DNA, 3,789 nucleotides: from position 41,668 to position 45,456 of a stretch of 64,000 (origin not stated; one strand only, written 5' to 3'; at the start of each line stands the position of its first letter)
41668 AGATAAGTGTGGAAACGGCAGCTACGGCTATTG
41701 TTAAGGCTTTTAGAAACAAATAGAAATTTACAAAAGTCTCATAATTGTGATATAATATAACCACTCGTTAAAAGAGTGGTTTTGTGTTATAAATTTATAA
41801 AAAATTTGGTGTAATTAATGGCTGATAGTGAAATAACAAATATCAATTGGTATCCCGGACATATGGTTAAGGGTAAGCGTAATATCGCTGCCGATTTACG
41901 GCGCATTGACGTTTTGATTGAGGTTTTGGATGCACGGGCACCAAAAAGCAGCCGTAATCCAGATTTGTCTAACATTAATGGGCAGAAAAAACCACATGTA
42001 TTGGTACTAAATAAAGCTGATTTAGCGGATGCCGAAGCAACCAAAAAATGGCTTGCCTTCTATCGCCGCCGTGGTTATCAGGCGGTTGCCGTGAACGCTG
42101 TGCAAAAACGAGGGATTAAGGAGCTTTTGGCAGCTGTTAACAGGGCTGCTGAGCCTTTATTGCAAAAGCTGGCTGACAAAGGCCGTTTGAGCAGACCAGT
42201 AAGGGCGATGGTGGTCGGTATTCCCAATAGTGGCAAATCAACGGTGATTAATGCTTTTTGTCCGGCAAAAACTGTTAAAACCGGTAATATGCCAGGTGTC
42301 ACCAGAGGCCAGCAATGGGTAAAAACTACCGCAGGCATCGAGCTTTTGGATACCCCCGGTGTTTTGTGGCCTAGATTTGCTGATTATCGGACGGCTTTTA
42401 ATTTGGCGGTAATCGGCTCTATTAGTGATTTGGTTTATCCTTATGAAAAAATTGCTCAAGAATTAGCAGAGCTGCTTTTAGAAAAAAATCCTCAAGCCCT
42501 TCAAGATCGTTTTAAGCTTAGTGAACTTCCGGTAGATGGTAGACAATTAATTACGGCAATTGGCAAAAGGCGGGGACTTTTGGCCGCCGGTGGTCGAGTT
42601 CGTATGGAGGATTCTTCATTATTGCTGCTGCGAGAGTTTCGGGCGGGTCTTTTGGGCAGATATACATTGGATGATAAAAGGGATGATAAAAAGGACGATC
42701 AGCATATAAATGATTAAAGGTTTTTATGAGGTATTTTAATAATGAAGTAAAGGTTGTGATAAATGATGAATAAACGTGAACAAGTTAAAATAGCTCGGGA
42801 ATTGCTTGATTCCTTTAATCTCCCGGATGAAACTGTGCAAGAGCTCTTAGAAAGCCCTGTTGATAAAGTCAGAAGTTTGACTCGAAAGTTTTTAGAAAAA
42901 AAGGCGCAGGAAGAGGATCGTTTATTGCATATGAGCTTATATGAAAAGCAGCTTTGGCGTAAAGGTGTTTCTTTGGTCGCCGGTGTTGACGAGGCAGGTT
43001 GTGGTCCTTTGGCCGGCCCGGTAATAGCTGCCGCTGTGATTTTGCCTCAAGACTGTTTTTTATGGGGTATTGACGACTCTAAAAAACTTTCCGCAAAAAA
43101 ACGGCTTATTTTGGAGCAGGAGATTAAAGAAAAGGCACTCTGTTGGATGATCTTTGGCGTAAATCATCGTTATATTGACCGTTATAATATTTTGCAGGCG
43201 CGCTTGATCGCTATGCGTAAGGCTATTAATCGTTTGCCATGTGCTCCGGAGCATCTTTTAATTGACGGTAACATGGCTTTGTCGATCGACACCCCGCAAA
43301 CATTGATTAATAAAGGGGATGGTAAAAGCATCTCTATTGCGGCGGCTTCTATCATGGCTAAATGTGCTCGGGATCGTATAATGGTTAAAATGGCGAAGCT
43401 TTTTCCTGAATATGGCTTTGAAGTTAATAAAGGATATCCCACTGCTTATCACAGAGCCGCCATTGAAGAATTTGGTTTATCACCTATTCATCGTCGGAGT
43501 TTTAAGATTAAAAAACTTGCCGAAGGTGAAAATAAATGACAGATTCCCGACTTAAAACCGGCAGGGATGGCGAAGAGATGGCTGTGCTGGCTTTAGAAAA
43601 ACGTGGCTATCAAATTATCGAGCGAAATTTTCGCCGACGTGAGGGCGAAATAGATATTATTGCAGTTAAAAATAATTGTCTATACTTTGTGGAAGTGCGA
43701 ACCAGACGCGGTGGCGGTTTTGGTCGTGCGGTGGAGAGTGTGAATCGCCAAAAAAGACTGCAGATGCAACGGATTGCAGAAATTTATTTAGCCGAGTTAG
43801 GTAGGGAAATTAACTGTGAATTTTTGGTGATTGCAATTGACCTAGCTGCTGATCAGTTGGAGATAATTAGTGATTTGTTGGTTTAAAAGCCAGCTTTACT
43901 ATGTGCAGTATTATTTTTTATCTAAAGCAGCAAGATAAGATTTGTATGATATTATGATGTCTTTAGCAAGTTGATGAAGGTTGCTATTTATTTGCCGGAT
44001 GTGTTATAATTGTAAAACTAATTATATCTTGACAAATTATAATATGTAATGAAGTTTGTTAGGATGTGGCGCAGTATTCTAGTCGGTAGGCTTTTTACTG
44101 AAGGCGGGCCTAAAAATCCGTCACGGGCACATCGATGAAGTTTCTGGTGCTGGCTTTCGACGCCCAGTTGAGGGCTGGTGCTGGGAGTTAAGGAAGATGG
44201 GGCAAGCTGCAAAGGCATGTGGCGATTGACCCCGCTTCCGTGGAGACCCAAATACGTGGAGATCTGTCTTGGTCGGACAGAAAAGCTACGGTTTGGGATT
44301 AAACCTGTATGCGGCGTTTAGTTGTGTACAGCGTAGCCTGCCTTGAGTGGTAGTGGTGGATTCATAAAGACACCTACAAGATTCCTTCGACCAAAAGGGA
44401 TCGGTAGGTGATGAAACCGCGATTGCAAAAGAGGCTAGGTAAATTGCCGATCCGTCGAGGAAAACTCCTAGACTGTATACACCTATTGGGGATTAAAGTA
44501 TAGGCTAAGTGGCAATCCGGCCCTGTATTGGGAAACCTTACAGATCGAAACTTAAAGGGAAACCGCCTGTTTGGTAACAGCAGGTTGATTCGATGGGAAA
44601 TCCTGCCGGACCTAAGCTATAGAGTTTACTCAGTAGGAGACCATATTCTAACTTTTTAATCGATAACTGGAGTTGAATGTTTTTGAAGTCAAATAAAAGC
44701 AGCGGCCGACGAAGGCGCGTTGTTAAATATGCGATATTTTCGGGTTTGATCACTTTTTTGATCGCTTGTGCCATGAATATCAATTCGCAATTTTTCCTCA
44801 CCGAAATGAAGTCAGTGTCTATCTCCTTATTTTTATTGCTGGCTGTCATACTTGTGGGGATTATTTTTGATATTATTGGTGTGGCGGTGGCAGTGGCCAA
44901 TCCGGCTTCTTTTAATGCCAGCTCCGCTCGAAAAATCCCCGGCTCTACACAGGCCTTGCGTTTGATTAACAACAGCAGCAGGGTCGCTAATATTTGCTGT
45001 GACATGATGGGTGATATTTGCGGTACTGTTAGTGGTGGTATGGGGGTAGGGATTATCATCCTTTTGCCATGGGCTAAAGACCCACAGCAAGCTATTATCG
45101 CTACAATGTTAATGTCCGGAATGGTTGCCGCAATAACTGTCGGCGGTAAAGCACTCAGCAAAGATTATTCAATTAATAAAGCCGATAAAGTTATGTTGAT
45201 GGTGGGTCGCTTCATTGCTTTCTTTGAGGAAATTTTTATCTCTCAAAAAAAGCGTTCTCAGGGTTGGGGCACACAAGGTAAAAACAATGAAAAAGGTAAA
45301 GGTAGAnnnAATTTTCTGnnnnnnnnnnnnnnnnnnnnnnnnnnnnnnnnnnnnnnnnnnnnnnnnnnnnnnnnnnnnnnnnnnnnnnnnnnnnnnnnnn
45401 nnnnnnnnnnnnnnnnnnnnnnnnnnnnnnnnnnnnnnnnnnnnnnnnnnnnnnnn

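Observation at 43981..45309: ~600-nt highly structured noncoding RNA upstream of a small 4-TM protein and dxs-tlyA-nadK-argR-recN: probable OLE RNA / OapA ribonucleoprotein locus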

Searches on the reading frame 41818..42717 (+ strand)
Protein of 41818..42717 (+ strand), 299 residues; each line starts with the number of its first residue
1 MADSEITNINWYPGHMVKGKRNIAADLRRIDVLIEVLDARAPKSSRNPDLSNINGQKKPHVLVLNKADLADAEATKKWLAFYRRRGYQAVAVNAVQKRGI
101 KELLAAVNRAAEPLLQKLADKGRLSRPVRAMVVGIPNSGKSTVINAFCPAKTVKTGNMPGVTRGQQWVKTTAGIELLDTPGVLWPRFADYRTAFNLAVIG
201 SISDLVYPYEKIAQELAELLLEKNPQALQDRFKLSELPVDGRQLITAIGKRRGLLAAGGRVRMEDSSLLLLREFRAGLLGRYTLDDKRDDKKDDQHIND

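Call 4: search_protein_families(library=pfam, proteins=[window:41818-42717:+])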
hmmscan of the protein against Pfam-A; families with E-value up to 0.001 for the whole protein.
window:41818-42717:+ (299 aa): 5 families
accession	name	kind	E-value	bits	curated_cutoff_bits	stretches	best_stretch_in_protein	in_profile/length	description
PF01926.29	MMR_HSR1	-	7.2e-17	62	21.9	1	130-190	2-70/113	50S ribosome-binding GTPase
PF02421.24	FeoB_N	-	4.5e-12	46.2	27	1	130-182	3-57/156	Ferrous iron transport protein B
PF03193.22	RsgA_GTPase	-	7.7e-10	39.3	30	1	53-108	49-105/174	RsgA GTPase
PF03308.22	MeaB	-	0.00071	19.1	23.1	0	110-148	18-54/273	Methylmalonyl Co-A mutase-associated GTPase MeaB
PF02492.25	cobW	-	0.00075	19.6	20.7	0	28-76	113-162/180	CobW/HypB/UreG, nucleotide-binding domain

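Call 5: search_protein_families(library=ncbifam, proteins=[window:41818-42717:+])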
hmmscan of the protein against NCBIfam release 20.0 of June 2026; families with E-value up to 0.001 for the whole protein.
window:41818-42717:+ (299 aa): 24 families
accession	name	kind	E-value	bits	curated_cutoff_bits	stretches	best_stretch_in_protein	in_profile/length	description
TIGR03596.1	GTPase_YlqF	equivalog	5.8e-94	314.5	208.2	1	9-285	1-276/276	ribosome biogenesis GTPase YlqF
TIGR03594.1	GTPase_EngA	equivalog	2.5e-17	63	306.7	1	24-182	74-233/432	ribosome biogenesis GTPase Der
NF000908.1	PRK00089.1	equivalog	1.2e-13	51.1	237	2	130-188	6-66/291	GTPase Era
TIGR00231.1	small_GTP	domain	6.4e-12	45.5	42.5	2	129-200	5-79/164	GTP-binding protein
TIGR00450.1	mnmE_trmE_thdF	equivalog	3.6e-11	42.8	252.6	2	27-80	286-339/446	tRNA uridine-5-carboxymethylaminomethyl(34) synthesis GTPase MnmE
TIGR03597.1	GTPase_YqeH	equivalog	7.6e-10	38.5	297.4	1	32-183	67-216/361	ribosome biogenesis GTPase YqeH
TIGR03598.1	GTPase_YsxC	equivalog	3.9e-09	36.5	124.45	1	132-182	23-74/186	ribosome biogenesis GTP-binding protein YihA/YsxC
TIGR03156.1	GTP_HflX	equivalog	4.8e-09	35.6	216.75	1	13-109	252-349/351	GTPase HflX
TIGR03918.1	GTP_HydF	equivalog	1.3e-08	34.1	325.55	1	26-111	83-167/392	[FeFe] hydrogenase H-cluster maturation GTPase HydF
TIGR00436.1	era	equivalog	2.3e-08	33.7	116.25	1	130-191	3-67/270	GTPase Era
TIGR00437.1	feoB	equivalog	3.1e-08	32.8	315.65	1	134-182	1-51/594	ferrous iron transport protein B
NF003661.0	PRK05291.1-3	equivalog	5e-08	32.7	380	0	25-120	291-379/448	tRNA uridine-5-carboxymethylaminomethyl(34) synthesis GTPase MnmE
NF007071.0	PRK09518.1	equivalog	1.6e-07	30.2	953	1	29-163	350-480/706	bifunctional cytidylate kinase/GTPase Der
NF008931.0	PRK12288.1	equivalog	1.8e-07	30.5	360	1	59-181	152-266/347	small ribosomal subunit biogenesis GTPase RsgA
NF002828.0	PRK03003.1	equivalog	2.2e-07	29.9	631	1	27-163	117-249/477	ribosome biogenesis GTPase Der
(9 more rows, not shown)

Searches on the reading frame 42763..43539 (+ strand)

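Call 4: search_protein_families(library=pfam, proteins=[window:42763-43539:+])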
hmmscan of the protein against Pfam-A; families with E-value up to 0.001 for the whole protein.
window:42763-43539:+ (258 aa): 1 family
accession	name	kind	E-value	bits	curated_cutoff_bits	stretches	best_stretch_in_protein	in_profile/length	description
PF01351.25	RNase_HII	-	9.5e-38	130.5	25.8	1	73-248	1-197/199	Ribonuclease HII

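Call 5: search_protein_families(library=ncbifam, proteins=[window:42763-43539:+])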
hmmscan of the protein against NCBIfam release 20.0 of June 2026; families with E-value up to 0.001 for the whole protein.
window:42763-43539:+ (258 aa): 10 families
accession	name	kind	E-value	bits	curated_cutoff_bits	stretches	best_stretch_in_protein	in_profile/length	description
NF000594.1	PRK00015.1-1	equivalog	6.8e-84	281.4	243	1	27-250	23-249/251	ribonuclease HII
NF000595.1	PRK00015.1-3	equivalog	1.9e-65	220.4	167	1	70-251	2-185/188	ribonuclease HII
NF000596.1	PRK00015.1-4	equivalog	2.6e-64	216.5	251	1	71-249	1-179/186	ribonuclease HII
NF010537.0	PRK13925.1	equivalog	1.4e-55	188.1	252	1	66-251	6-196/200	ribonuclease HII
NF010538.0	PRK13926.1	equivalog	4.7e-55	187.1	285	1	60-248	12-199/213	ribonuclease HII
NF000598.1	PRK00015.2-2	equivalog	1.2e-54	185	273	1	56-248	6-201/203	ribonuclease HII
NF000600.1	PRK00015.2-4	equivalog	3e-41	141.4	364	1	60-248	18-208/212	ribonuclease HII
NF011119.0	PRK14550.1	equivalog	7.6e-30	104.4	350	1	72-251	2-189/204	ribonuclease HII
TIGR00729.1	TIGR00729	equivalog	1.3e-15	58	123.3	1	72-226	1-172/207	ribonuclease HII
TIGR00716.1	rnhC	equivalog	1.9e-07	30.7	161.2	1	58-148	81-159/284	ribonuclease HIII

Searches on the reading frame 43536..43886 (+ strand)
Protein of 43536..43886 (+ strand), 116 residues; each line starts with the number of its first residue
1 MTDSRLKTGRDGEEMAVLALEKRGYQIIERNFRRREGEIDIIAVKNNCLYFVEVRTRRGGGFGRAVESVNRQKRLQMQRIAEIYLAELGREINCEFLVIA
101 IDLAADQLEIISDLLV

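Call 4: search_protein_families(library=pfam, proteins=[window:43536-43886:+])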
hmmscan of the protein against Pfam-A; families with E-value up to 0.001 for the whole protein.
window:43536-43886:+ (116 aa): 2 families
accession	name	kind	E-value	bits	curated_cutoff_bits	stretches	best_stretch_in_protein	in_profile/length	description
PF02021.23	UPF0102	-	4.1e-24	85.2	23.6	1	12-101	1-80/80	Uncharacterised protein family UPF0102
PF08378.17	NERD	-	4.8e-08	33.9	22.1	1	9-66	2-65/111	Nuclease-related domain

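Call 5: search_protein_families(library=ncbifam, proteins=[window:43536-43886:+])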
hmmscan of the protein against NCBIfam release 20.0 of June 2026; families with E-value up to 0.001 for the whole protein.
window:43536-43886:+ (116 aa): 23 families
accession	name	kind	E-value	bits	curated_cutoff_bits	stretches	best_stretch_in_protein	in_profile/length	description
NF009154.0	PRK12497.3-3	equivalog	1e-27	96.6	109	1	2-104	6-109/123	YraN family protein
NF009150.0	PRK12497.1-3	equivalog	3.2e-25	88.5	81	1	4-114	4-116/118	YraN family protein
NF011271.0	PRK14678.1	equivalog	4.7e-22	78.2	172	1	1-105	1-104/120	hypothetical protein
TIGR00252.1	TIGR00252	hypoth_equivalog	4.3e-21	75.1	69.05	1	7-114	8-118/123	YraN family protein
NF011268.0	PRK14675.1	equivalog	4.2e-20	72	180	1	8-111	12-116/127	hypothetical protein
NF009152.0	PRK12497.2-4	equivalog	5.6e-19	68.3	111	1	4-114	6-112/114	YraN family protein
NF011273.0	PRK14680.1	equivalog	8.6e-19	67.8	199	1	2-105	2-106/134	hypothetical protein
NF011280.0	PRK14688.1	equivalog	2.6e-18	66.2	230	1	1-112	1-115/121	hypothetical protein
NF009153.0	PRK12497.3-1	equivalog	9.7e-18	64.5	171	1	2-91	6-97/125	YraN family protein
NF009151.0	PRK12497.1-5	equivalog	2.5e-17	63.4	124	1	6-90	14-96/126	YraN family protein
NF011274.0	PRK14681.1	equivalog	3.4e-14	53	207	1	8-105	45-146/158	hypothetical protein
NF011267.0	PRK14674.1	equivalog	1e-13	51.5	232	1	8-104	7-105/133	hypothetical protein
NF011270.0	PRK14677.1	equivalog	1.2e-13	51.3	124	1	10-87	5-80/108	hypothetical protein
NF011281.0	PRK14689.1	equivalog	1.5e-13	50.9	122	1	7-96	9-99/128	hypothetical protein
NF011277.0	PRK14684.1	equivalog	3.1e-12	46.6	199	1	7-102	7-104/120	hypothetical protein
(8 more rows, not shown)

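Call 42: search_protein_families(library=pfam, alignment_id=A3, max_evalue=0.00001)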
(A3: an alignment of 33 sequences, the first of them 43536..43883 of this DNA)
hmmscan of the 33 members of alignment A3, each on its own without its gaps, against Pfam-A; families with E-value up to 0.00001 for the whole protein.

A. member 1, window:43536-43883:+ (116 aa): 2 families
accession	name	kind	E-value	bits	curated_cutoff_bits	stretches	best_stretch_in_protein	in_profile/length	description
PF02021.23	UPF0102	-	4.1e-24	85.2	23.6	1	12-101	1-80/80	Uncharacterised protein family UPF0102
PF08378.17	NERD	-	4.8e-08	33.9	22.1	1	9-66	2-65/111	Nuclease-related domain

B. families by the number of members that match (of 33 scanned): 13 families
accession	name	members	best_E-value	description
PF00348.22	polyprenyl_synt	20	4.2e-63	Polyprenyl synthetase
PF02021.23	UPF0102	4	4.1e-24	Uncharacterised protein family UPF0102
PF02681.20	DUF212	3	4.8e-51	Divergent PAP2 family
PF08378.17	NERD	3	4.8e-08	Nuclease-related domain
PF16286.10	DUF4932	1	8.7e-49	Domain of unknown function (DUF4932)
PF00881.29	Nitroreductase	1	1e-38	Nitroreductase family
PF01370.27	Epimerase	1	8.9e-37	NAD dependent epimerase/dehydratase family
PF10688.14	Imp-YgjV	1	9.4e-30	Bacterial inner membrane protein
PF16363.11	GDP_Man_Dehyd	1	5.4e-26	GDP-mannose 4,6 dehydratase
PF14512.11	TM1586_NiRdase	1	1.1e-17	Putative TM nitroreductase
PF01073.25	3Beta_HSD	1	2.5e-13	3-beta hydroxysteroid dehydrogenase/isomerase family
PF07993.18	NAD_binding_4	1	2e-12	Male sterility protein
PF02719.21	Polysacc_synt_2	1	9.2e-07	Polysaccharide biosynthesis protein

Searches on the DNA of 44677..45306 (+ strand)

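Call 19: search_rna_families(sources=[L001, L002, L003, L004, L005, L007, L008, L010, L011, L015, L017, L019, L021, L033, L040, L041, L071], threshold=gathering)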
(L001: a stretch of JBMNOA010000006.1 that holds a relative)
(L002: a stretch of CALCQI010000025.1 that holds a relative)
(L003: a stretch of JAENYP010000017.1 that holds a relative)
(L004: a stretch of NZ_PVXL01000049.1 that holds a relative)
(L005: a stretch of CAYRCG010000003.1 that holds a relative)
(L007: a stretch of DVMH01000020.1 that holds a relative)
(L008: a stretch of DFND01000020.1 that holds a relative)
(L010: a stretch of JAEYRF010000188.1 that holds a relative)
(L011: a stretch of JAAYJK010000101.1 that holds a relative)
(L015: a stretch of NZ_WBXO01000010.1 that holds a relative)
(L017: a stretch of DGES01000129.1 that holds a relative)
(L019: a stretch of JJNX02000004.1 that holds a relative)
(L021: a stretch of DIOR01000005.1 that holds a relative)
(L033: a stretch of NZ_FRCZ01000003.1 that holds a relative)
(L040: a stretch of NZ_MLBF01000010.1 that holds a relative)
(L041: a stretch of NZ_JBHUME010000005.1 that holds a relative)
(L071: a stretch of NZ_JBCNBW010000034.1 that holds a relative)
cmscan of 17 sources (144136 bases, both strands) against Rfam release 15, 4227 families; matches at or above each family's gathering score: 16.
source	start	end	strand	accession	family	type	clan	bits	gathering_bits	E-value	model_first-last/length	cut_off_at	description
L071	3284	3888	+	RF01071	OLE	Gene;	-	533.5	50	2.8e-153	1-616/616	no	Ornate Large Extremophilic RNA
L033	3334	3961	+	RF01071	OLE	Gene;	-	529.1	50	5.5e-152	1-616/616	no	Ornate Large Extremophilic RNA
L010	3240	3906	+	RF01071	OLE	Gene;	-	524.3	50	1.5e-150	1-616/616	no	Ornate Large Extremophilic RNA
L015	3325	3939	+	RF01071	OLE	Gene;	-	522.9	50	3.8e-150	1-616/616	no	Ornate Large Extremophilic RNA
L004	3327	3952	+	RF01071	OLE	Gene;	-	521.9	50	7.8e-150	1-616/616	no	Ornate Large Extremophilic RNA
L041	3246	3933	+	RF01071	OLE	Gene;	-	514.7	50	1e-147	1-616/616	no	Ornate Large Extremophilic RNA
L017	3385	3989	+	RF01071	OLE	Gene;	-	509.2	50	4.5e-146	1-616/616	no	Ornate Large Extremophilic RNA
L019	3105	3729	+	RF01071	OLE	Gene;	-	501.5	50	8.8e-144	1-616/616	no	Ornate Large Extremophilic RNA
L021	3360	3982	+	RF01071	OLE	Gene;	-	495.6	50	4.8e-142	1-616/616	no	Ornate Large Extremophilic RNA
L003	3338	3963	+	RF01071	OLE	Gene;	-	495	50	7.2e-142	1-616/616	no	Ornate Large Extremophilic RNA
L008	3313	3931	+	RF01071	OLE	Gene;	-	493.2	50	2.5e-141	1-616/616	no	Ornate Large Extremophilic RNA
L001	2072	2681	+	RF01071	OLE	Gene;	-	489.7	50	2.8e-140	1-616/616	no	Ornate Large Extremophilic RNA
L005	3358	3945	+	RF01071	OLE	Gene;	-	489.1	50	4.2e-140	1-616/616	no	Ornate Large Extremophilic RNA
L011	3391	3978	+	RF01071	OLE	Gene;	-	474.1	50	1.2e-135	1-616/616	no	Ornate Large Extremophilic RNA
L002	3357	3964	+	RF01071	OLE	Gene;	-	465.5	50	4e-133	1-616/616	no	Ornate Large Extremophilic RNA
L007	3340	3957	+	RF01071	OLE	Gene;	-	449.3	50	2.7e-128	1-616/616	no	Ornate Large Extremophilic RNA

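Call 20: search_rna_families(sources=[L022, L023, L027, L028, L035, L037, L038, L042, L043, L047, L050, L052, L053, L055, L073, L075, L069], threshold=gathering)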
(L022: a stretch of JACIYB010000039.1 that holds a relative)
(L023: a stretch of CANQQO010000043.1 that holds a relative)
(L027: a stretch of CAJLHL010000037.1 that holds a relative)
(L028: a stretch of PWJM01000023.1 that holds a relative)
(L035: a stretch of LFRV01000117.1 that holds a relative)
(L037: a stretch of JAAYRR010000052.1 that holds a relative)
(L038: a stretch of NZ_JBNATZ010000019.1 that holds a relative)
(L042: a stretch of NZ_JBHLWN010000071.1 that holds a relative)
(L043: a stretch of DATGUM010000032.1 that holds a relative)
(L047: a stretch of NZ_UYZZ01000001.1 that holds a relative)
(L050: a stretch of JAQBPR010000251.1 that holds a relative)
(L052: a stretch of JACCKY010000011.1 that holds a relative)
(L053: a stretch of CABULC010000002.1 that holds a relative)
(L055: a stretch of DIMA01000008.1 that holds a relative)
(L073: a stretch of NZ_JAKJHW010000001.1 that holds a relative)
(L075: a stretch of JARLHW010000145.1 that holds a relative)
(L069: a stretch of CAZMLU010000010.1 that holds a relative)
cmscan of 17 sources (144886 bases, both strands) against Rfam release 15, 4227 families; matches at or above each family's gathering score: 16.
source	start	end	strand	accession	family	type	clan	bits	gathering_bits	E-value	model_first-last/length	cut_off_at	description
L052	3259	3861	+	RF01071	OLE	Gene;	-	558.4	50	1.1e-160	1-616/616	no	Ornate Large Extremophilic RNA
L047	3303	3909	+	RF01071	OLE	Gene;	-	556.9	50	3.2e-160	1-616/616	no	Ornate Large Extremophilic RNA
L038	3340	3958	+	RF01071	OLE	Gene;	-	521.2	50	1.2e-149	1-616/616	no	Ornate Large Extremophilic RNA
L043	3338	3964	+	RF01071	OLE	Gene;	-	520.1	50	2.5e-149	1-616/616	no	Ornate Large Extremophilic RNA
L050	3241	3912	+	RF01071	OLE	Gene;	-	519.2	50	4.8e-149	1-616/616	no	Ornate Large Extremophilic RNA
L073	3257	3891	+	RF01071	OLE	Gene;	-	515.6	50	5.8e-148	1-616/616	no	Ornate Large Extremophilic RNA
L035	3219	3848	+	RF01071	OLE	Gene;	-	514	50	1.7e-147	1-616/616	no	Ornate Large Extremophilic RNA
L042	3270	3946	+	RF01071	OLE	Gene;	-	513.7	50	2e-147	1-616/616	no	Ornate Large Extremophilic RNA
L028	3377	3956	+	RF01071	OLE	Gene;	-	505.3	50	6.4e-145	1-616/616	no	Ornate Large Extremophilic RNA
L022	3258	3857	+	RF01071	OLE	Gene;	-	501.8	50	7.2e-144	1-616/616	no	Ornate Large Extremophilic RNA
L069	3406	3989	+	RF01071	OLE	Gene;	-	481.9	50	5.8e-138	1-616/616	no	Ornate Large Extremophilic RNA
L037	3341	3927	+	RF01071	OLE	Gene;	-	449.2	50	2.8e-128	1-616/616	no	Ornate Large Extremophilic RNA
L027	3354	3969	+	RF01071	OLE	Gene;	-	439.6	50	2e-125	1-616/616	no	Ornate Large Extremophilic RNA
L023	3345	3978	+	RF01071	OLE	Gene;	-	432.9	50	2e-123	1-616/616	no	Ornate Large Extremophilic RNA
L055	3303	3912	+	RF01071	OLE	Gene;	-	344.8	50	2.7e-97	1-616/616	no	Ornate Large Extremophilic RNA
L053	3469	3949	+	RF01071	OLE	Gene;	-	211.2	50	1.2e-57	1-616/616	no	Ornate Large Extremophilic RNA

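Call 45: search_rna_families(sources=[L040, L075], threshold=evalue, max_evalue=0.01)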
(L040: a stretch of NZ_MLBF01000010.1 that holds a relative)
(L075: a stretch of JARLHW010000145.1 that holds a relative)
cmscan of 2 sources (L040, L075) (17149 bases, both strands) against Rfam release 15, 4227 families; matches with E-value up to 0.01: 0.
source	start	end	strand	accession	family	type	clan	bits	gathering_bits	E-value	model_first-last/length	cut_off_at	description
